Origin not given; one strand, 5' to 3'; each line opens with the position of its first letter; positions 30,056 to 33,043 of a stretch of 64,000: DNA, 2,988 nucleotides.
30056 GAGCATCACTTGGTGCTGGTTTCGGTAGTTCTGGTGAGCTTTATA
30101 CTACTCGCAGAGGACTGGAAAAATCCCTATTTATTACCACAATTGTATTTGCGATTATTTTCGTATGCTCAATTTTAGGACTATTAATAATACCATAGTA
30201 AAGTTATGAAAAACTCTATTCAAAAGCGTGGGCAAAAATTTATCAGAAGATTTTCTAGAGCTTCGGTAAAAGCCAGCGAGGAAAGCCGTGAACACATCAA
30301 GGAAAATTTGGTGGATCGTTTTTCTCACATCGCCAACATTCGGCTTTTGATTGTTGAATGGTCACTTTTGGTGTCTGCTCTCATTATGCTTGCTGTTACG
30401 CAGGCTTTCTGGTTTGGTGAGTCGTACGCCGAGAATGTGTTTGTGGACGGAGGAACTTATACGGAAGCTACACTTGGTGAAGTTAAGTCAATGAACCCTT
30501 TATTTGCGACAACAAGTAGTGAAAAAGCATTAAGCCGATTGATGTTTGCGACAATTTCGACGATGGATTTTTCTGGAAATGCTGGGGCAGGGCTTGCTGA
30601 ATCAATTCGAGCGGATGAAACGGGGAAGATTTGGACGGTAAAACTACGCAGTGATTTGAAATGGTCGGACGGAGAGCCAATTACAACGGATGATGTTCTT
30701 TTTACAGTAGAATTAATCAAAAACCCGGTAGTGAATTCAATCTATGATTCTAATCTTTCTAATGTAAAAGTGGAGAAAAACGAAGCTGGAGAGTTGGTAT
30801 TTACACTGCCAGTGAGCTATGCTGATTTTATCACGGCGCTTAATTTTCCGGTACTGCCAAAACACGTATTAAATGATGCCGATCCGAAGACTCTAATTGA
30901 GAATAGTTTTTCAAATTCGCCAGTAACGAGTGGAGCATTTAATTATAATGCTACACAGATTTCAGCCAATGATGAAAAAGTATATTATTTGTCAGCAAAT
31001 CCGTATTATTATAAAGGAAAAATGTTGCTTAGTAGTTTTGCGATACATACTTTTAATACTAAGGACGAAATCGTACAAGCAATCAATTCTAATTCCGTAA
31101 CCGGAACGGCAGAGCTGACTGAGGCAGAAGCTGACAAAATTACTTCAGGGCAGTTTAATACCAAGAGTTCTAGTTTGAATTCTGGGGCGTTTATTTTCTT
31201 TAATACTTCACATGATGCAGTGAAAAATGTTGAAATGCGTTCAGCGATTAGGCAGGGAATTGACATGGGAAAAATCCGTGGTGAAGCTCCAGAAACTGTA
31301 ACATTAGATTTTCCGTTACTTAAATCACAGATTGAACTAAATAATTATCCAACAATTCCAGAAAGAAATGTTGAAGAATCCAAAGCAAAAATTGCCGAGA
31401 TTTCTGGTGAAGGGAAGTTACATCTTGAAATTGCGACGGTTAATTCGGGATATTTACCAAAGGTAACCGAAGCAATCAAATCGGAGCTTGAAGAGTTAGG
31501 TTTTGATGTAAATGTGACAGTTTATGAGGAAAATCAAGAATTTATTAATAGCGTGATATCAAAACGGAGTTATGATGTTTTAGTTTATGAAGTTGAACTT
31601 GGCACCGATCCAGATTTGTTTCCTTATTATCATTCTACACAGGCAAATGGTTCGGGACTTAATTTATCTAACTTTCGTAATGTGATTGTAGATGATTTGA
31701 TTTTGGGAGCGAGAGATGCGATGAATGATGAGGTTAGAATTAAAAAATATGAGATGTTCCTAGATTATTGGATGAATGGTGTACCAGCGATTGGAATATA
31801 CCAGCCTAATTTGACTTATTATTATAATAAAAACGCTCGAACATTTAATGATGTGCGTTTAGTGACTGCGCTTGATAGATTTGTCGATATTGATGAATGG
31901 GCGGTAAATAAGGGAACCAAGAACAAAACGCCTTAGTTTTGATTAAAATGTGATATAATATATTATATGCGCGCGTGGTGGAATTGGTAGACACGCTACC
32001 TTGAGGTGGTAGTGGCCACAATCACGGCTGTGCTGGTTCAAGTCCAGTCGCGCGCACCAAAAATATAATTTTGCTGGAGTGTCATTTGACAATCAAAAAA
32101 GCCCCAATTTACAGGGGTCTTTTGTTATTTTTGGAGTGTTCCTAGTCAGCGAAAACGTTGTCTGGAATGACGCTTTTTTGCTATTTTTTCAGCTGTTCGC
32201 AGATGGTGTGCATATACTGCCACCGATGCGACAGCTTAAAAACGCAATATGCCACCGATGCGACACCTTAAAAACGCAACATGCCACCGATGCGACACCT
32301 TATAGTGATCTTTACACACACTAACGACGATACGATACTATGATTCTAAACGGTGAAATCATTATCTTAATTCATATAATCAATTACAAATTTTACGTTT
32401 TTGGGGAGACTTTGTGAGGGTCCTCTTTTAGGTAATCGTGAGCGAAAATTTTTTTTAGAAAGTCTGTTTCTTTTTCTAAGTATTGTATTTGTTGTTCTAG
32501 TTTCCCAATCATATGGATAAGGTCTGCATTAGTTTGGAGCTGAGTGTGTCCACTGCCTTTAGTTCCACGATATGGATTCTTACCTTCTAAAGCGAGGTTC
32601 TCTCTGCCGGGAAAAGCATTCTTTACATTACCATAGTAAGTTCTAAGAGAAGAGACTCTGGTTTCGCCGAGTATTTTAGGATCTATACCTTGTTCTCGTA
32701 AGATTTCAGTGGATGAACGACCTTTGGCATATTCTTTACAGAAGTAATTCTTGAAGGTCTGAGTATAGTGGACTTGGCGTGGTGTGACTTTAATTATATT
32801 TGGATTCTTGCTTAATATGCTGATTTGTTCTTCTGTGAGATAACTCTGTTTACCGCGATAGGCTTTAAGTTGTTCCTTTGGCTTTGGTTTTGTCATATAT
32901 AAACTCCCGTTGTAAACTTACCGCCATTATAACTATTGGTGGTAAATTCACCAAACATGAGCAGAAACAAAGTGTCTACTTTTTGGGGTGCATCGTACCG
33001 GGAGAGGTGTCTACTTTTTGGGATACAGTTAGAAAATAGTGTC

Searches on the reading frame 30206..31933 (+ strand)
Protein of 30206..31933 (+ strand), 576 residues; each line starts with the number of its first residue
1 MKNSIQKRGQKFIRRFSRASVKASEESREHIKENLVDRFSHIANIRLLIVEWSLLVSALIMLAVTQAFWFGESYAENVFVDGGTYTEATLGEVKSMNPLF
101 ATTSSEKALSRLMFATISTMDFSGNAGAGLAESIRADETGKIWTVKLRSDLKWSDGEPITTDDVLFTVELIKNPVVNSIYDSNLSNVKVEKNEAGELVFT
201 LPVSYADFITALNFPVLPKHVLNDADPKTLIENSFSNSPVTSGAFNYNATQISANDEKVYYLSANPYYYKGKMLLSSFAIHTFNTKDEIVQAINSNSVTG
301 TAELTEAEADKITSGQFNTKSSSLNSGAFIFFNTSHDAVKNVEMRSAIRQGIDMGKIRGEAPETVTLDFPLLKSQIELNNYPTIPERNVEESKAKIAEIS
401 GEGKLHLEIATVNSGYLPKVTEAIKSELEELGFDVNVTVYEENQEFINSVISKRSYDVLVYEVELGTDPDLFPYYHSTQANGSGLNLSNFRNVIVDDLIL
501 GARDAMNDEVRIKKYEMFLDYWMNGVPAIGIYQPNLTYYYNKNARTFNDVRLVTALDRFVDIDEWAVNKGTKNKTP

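Call 27: search_protein_families(library=pfam, proteins=[window:30206-31933:+], max_evalue=0.001)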
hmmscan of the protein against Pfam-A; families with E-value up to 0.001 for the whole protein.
window:30206-31933:+ (576 aa): 1 family
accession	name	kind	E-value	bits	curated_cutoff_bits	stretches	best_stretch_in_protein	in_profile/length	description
PF00496.27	SBP_bac_5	-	5.4e-42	144.7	32.4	1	129-477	5-360/368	Bacterial extracellular solute-binding proteins, family 5 Middle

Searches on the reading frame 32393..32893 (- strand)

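Call 27: search_protein_families(library=pfam, proteins=[window:32393-32893:-], max_evalue=0.001)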
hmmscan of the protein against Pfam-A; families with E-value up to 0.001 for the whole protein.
window:32393-32893:- (166 aa): 1 family
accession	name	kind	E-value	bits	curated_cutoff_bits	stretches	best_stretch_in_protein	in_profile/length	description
PF20310.4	HTH_Tnp_2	-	3.7e-17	62.9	23.8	1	19-151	6-126/131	Transposon related HTH domain protein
